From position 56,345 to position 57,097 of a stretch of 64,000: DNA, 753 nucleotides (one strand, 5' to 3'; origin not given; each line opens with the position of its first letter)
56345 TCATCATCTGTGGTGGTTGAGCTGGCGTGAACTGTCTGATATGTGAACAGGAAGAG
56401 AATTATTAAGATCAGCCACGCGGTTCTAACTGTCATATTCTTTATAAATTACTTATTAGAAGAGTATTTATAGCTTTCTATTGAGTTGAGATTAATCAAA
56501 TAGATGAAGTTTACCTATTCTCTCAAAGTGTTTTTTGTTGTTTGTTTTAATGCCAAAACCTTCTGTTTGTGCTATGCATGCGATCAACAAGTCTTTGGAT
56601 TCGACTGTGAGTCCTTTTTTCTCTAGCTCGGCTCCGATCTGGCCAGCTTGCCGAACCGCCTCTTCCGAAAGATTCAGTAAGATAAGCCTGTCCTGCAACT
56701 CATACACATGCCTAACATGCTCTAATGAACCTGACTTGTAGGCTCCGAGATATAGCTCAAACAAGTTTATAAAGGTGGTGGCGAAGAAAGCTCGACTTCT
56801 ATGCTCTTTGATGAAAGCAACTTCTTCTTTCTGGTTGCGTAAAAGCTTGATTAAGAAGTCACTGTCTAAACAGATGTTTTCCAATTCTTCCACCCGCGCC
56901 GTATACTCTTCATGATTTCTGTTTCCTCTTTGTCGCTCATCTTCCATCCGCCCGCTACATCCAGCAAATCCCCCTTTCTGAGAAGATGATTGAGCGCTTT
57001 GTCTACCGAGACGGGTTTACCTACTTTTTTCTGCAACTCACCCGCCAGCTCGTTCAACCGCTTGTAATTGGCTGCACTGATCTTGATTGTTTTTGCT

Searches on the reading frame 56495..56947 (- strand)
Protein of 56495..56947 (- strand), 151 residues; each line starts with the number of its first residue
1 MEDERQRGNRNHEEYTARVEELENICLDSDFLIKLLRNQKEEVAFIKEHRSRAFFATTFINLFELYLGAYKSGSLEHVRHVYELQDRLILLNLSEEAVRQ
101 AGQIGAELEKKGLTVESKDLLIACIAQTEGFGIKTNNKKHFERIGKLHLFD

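Call 61: search_protein_families(library=pfam, proteins=[window:56495-56947:-], max_evalue=0.01)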
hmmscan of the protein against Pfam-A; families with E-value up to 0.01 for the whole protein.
window:56495-56947:- (151 aa): 1 family
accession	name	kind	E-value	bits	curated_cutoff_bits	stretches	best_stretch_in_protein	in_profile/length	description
PF01850.27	PIN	-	4.9e-10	40.5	23.6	1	25-146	1-119/120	PIN domain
